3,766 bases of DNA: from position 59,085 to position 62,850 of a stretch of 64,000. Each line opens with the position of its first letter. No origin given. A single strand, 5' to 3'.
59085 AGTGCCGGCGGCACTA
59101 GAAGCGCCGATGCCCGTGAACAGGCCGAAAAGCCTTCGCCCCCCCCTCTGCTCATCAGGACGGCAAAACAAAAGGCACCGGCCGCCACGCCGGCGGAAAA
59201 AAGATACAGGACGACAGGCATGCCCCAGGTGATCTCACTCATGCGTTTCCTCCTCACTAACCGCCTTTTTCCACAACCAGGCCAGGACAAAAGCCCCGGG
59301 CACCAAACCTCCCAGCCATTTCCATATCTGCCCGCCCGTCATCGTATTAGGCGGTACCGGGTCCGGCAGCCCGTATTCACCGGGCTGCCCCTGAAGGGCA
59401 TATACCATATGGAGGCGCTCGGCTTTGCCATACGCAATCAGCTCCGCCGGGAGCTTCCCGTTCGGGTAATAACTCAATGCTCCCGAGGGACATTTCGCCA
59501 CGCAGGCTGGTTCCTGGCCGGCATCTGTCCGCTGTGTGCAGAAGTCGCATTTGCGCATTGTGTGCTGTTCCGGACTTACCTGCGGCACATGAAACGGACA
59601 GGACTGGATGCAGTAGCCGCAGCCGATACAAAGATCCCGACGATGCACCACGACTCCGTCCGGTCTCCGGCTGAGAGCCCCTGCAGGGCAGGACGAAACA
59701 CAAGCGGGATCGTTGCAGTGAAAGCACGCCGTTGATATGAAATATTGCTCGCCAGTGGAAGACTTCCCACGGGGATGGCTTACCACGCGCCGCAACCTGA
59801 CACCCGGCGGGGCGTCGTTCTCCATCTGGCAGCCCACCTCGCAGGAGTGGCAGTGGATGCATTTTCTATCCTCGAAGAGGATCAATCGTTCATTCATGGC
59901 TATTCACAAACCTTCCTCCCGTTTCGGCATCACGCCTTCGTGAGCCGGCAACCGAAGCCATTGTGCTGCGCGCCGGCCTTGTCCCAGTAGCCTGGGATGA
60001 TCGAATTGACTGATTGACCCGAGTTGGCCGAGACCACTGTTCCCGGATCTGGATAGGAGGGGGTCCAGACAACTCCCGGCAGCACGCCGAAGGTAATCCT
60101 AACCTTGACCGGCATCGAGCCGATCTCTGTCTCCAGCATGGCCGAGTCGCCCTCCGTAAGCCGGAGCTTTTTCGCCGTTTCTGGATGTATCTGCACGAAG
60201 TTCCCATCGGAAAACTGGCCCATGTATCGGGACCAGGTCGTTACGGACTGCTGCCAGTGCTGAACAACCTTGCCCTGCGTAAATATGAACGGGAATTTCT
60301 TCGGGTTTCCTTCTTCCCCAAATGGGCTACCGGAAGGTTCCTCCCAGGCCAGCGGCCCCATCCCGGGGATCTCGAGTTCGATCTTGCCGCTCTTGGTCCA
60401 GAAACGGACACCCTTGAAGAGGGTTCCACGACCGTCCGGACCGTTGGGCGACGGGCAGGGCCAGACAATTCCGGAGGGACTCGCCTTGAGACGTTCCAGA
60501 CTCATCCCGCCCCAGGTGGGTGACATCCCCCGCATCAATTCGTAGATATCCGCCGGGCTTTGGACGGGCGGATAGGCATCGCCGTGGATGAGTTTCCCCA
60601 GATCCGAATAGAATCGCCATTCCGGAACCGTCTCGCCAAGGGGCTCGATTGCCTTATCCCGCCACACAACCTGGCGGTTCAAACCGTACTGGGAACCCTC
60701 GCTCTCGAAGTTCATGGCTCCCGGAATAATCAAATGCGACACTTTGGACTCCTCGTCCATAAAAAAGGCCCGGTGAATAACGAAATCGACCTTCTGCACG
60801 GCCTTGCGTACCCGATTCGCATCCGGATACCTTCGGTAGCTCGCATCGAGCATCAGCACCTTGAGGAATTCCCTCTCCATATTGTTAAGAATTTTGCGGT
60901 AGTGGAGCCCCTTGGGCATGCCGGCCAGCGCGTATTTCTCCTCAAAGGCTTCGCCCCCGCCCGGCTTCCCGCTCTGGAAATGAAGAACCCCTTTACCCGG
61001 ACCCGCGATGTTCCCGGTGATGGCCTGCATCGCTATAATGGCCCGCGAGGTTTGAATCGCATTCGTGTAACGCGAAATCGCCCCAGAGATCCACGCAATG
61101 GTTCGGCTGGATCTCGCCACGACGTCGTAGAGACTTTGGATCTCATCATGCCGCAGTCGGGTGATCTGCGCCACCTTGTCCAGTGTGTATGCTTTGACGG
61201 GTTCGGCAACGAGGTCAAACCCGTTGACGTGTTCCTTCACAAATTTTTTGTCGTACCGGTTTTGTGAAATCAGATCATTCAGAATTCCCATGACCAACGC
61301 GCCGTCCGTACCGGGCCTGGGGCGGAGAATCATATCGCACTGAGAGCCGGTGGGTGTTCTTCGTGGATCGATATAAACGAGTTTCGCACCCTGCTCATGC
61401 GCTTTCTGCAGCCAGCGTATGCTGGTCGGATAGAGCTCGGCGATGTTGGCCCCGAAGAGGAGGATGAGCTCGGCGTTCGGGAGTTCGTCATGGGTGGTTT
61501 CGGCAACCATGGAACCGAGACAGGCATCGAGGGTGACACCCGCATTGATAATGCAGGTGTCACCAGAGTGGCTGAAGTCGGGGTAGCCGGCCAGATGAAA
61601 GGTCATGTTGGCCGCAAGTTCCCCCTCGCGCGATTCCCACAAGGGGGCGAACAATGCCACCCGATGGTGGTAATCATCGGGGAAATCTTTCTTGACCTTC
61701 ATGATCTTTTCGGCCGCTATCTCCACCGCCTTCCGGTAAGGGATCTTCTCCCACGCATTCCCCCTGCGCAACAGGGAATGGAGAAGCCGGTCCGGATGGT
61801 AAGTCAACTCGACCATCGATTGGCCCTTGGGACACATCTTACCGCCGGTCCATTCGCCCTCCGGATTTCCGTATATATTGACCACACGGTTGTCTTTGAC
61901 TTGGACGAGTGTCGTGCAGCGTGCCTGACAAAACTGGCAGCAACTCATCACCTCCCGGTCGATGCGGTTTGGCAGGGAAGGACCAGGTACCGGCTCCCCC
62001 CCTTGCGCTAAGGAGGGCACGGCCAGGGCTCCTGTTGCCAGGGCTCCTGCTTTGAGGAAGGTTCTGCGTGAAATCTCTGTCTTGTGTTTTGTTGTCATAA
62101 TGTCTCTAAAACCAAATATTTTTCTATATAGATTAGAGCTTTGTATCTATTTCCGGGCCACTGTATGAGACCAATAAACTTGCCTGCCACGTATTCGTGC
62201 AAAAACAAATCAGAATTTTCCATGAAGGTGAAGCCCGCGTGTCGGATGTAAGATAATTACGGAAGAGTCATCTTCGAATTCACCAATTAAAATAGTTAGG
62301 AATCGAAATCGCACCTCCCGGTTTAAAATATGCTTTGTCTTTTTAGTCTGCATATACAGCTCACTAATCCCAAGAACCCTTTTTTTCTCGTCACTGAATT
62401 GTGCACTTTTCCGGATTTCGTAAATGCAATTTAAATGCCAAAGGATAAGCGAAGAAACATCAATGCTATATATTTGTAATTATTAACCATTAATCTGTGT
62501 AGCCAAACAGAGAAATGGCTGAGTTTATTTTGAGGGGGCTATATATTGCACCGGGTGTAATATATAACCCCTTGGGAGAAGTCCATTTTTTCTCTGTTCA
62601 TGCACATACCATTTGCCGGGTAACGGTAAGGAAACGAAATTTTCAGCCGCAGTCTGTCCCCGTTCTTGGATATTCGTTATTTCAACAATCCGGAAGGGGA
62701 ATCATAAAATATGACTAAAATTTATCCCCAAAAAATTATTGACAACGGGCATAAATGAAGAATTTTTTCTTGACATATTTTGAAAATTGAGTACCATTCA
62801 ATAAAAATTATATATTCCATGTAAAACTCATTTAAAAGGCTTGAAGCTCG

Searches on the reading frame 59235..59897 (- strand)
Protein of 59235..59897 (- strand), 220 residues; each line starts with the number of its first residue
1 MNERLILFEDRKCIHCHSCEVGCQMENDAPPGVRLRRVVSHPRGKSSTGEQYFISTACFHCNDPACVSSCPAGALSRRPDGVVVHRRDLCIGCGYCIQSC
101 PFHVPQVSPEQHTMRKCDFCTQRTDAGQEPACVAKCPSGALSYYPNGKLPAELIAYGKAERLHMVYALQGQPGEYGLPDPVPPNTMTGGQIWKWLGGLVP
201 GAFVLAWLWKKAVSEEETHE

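Call 37: find_encoding_contigs(protein=window:59235-59897:-, flank=10000, max_places=3)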
Protein window:59235-59897:- (220 aa): no gene with exactly this product is on record in the collection.

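Call 54: search_protein_families(library=pfam, proteins=[window:59235-59897:-], max_evalue=0.01)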
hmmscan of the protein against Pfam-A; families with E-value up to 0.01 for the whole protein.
window:59235-59897:- (220 aa): 14 families
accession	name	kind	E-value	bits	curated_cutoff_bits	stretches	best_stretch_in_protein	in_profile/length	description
PF13247.11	Fer4_11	-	2.3e-23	82.7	26.2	1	52-142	4-96/100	4Fe-4S dicluster domain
PF13187.11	Fer4_9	-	1.3e-12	47.9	27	2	90-140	2-51/52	4Fe-4S dicluster domain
PF12838.12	Fer4_7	-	3e-12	47.2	27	3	58-103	2-51/52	4Fe-4S dicluster domain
PF13237.11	Fer4_10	-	2.9e-10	40.4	25.5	2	54-101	5-53/53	4Fe-4S dicluster domain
PF00037.32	Fer4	-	3.8e-09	36.4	21.1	1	85-104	3-22/24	4Fe-4S binding domain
PF12837.12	Fer4_6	-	6.5e-09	35.8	25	1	82-104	1-23/24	4Fe-4S binding domain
PF12797.12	Fer4_2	-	3.9e-07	30.1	24.5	1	83-102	3-22/22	4Fe-4S binding domain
PF12800.12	Fer4_4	-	2.2e-05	24.8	24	0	88-102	2-16/17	4Fe-4S binding domain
PF14697.11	Fer4_21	-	4.7e-05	23.9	35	1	56-102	6-53/59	4Fe-4S dicluster domain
PF12798.12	Fer4_3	-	9.4e-05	23.4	27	1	90-103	1-14/15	4Fe-4S binding domain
PF13484.11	Fer4_16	-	0.00023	22.3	30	0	58-85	2-26/66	4Fe-4S double cluster binding domain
PF25160.1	LdpA_Fe-S-bd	-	0.00028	21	27.6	1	61-103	5-41/49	LdpA Fe-S cluster-binding domain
PF13183.11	Fer4_8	-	0.00054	20.9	27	0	11-73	3-67/68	4Fe-4S dicluster domain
PF13534.11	Fer4_17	-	0.0018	19.3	22.2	0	90-136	2-46/61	4Fe-4S dicluster domain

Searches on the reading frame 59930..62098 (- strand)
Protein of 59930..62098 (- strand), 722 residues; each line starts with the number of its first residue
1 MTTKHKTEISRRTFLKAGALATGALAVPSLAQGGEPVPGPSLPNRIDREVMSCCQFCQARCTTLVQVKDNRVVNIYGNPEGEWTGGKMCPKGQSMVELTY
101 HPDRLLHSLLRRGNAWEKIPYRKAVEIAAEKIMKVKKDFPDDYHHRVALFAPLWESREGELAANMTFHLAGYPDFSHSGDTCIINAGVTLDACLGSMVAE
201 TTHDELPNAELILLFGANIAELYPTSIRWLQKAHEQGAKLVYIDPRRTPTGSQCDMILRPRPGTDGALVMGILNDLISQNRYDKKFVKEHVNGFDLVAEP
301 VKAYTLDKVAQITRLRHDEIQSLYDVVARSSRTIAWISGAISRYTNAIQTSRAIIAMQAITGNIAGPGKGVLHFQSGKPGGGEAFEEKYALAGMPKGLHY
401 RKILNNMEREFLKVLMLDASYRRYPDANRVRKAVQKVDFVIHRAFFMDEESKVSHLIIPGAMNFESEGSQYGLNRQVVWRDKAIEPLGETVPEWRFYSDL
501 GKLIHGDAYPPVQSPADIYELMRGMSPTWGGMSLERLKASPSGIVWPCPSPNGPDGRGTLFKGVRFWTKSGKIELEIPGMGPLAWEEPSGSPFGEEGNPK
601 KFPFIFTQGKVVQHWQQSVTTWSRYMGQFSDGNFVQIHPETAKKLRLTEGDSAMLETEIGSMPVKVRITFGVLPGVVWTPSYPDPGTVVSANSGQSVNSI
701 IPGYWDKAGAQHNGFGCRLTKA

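Call 9: search_protein_families(library=pfam, proteins=[window:59930-62098:-])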
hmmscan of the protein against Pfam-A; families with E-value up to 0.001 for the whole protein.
window:59930-62098:- (722 aa): 4 families
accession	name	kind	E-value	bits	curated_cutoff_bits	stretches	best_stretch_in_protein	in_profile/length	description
PF00384.28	Molybdopterin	-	7.2e-28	98.1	24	1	109-502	6-352/353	Molybdopterin oxidoreductase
PF01568.27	Molydop_binding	-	1.5e-13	51.2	26.8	1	604-708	1-100/110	Molydopterin dinucleotide binding domain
PF04879.21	Molybdop_Fe4S4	-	1.4e-12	47.8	22.7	1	49-101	3-55/55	Molybdopterin oxidoreductase Fe4S4 domain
PF10518.14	TAT_signal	-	2e-05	24.7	22.7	1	8-28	1-21/21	TAT (twin-arginine translocation) pathway signal sequence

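Call 20: find_encoding_contigs(protein=window:59930-62098:-, flank=10000, max_places=10)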
Protein window:59930-62098:- (722 aa): no gene with exactly this product is on record in the collection.

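Call 26: find_homologous_proteins(query=window:59930-62098:-, max_evalue=1e-50)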
Query window:59930-62098:- (722 aa): 640 proteins with E <= 1e-50 among 8000 candidates; the best 120 are listed.
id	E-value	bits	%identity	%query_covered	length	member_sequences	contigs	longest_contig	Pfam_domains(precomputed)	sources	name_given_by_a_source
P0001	0.0e+0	1564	92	100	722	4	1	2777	PF00384.28,PF01568.28,PF04879.22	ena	-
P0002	0.0e+0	1382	81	99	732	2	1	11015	PF10518.15,PF00384.28,PF01568.28,PF04879.22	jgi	jgi:anaerobic selenocysteine-containing dehydrogenase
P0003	0.0e+0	1371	80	100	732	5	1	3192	PF10518.15,PF00384.28,PF01568.28,PF04879.22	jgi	jgi:formate dehydrogenase major subunit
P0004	0.0e+0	1362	79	100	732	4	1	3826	PF10518.15,PF00384.28,PF01568.28,PF04879.22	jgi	jgi:anaerobic selenocysteine-containing dehydrogenase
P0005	0.0e+0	1342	82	95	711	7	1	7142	PF00384.28,PF01568.28,PF04879.22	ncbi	-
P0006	0.0e+0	1278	73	99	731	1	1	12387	PF10518.15,PF00384.28,PF01568.28,PF04879.22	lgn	-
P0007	0.0e+0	1268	73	100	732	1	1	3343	PF10518.15,PF00384.28,PF01568.28,PF04879.22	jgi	jgi:formate dehydrogenase major subunit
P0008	0.0e+0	1213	69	100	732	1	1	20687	PF00384.28,PF01568.28,PF04879.22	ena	-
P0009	0.0e+0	1097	64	100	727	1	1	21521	PF00384.28,PF01568.28,PF04879.22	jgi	jgi:anaerobic selenocysteine-containing dehydrogenase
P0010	0.0e+0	1074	81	77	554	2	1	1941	PF00384.28,PF01568.28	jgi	jgi:formate dehydrogenase major subunit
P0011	0.0e+0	1040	61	99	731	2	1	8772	PF10518.15,PF00384.28,PF01568.28,PF04879.22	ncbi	-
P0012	1.2e-293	994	57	100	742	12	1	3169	PF00384.28,PF01568.28,PF04879.22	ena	-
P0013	1.2e-293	994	58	99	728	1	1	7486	PF00384.28,PF01568.28,PF04879.22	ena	-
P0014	9.0e-293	991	58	99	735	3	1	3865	PF00384.28,PF01568.28,PF04879.22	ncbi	-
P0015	1.7e-292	990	57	100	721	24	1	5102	PF10518.15,PF00384.28,PF01568.28,PF04879.22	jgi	jgi:formate dehydrogenase (coenzyme F420) alpha subunit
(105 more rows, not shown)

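Call 27: find_encoding_contigs(protein=P0001, flank=10000, max_places=3)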
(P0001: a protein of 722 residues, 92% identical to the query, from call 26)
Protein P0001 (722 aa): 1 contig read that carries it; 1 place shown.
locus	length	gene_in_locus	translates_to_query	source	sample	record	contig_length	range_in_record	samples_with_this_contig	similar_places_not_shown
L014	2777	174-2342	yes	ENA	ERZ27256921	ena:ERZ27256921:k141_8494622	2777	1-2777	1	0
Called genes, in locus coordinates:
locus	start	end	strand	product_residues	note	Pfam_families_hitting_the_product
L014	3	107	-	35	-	?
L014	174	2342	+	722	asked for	PF04879:Molybdop_Fe4S4, PF00384:Molybdopterin, PF01568:Molydop_binding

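Call 28: find_encoding_contigs(protein=P0002, flank=10000, max_places=3)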
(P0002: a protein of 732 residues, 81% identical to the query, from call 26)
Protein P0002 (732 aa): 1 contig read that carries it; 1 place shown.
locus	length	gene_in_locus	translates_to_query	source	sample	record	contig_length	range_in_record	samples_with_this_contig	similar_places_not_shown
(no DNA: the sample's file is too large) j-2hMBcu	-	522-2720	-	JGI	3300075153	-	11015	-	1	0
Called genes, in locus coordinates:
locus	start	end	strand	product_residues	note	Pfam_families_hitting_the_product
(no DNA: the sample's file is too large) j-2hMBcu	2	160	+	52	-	?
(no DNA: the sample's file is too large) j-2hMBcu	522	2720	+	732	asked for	PF10518:TAT_signal (weak), PF04879:Molybdop_Fe4S4, PF00384:Molybdopterin, PF01568:Molydop_binding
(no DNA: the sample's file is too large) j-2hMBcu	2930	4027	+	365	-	PF13510:Fer2_4, PF10588:NADH-G_4Fe-4S_3, PF12838:Fer4_7, PF14697:Fer4_21, PF22117:Fer4_Nqo3, PF00037:Fer4, PF04879:Molybdop_Fe4S4, PF00384:Molybdopterin, +5 more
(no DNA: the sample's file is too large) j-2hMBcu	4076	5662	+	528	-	PF00384:Molybdopterin, PF01568:Molydop_binding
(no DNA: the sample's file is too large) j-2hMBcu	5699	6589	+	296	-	PF24859:FdhE_central (weak)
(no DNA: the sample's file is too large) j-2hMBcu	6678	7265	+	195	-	PF04879:Molybdop_Fe4S4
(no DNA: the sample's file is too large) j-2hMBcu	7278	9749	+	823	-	PF00384:Molybdopterin, PF01568:Molydop_binding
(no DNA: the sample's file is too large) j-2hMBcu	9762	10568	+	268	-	PF12838:Fer4_7, PF13237:Fer4_10 (weak), PF13247:Fer4_11, PF12838:Fer4_7, PF25160:LdpA_Fe-S-bd (weak), PF00037:Fer4 (weak), PF13237:Fer4_10 (weak), PF09163:Form-deh_trans, +4 more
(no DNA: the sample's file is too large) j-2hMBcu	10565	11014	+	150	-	?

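Call 29: find_encoding_contigs(protein=P0008, flank=10000, max_places=3)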
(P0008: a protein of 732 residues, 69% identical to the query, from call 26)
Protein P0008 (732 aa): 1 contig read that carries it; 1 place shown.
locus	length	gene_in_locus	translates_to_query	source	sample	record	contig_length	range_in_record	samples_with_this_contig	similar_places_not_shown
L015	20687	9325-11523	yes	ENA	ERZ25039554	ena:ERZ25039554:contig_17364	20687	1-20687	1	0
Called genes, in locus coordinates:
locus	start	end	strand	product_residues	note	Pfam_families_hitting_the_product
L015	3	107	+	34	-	?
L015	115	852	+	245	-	-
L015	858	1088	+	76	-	-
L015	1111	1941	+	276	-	PF00696:AA_kinase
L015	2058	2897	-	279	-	PF02625:XdhC_CoxI, PF13478:XdhC_C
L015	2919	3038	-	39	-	-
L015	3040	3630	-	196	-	PF12804:NTP_transf_3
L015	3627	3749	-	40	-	-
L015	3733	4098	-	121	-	PF01592:NifU_N (faint)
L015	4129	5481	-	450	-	PF00155:Aminotran_1_2 (weak), PF00266:Aminotran_5, PF01212:Beta_elim_lyase (weak)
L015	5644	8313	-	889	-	PF00111:Fer2 (weak), PF01799:Fer2_2, PF01315:Ald_Xan_dh_C, PF02738:MoCoBD_1, PF20256:MoCoBD_2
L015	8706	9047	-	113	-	PF00126:HTH_1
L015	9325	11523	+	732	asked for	PF04879:Molybdop_Fe4S4, PF00384:Molybdopterin, PF01568:Molydop_binding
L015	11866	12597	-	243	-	PF00005:ABC_tran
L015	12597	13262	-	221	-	PF00528:BPD_transp_1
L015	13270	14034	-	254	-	PF13531:SBP_bac_11, PF01547:SBP_bac_1, PF12974:Phosphonate-bd (weak)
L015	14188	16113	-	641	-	PF03453:MoeA_N, PF00994:MoCF_biosynth, PF03454:MoeA_C, PF12727:PBP_like, PF12974:Phosphonate-bd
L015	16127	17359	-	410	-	PF03453:MoeA_N, PF00994:MoCF_biosynth, PF03454:MoeA_C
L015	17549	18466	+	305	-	PF12728:HTH_17, PF12727:PBP_like, PF12974:Phosphonate-bd (weak)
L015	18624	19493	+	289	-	PF12849:PBP_like_2, PF13531:SBP_bac_11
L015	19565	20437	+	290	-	PF12849:PBP_like_2, PF13531:SBP_bac_11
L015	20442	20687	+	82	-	?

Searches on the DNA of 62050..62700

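Call 64: search_rna_families(source=window, start=62050, end=62700, threshold=evalue, max_evalue=1)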
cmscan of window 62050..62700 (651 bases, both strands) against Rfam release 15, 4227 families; matches with E-value up to 1: 2.
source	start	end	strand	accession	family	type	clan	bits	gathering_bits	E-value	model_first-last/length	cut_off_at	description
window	62383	62445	+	RF00712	mir-460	Gene; miRNA;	-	18.4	52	0.14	1-77/77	no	mir-460 microRNA precursor family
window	62399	62450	+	RF02825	LPR17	Gene; sRNA;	-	15.2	98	0.29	111-164/257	no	Legionella RNA 17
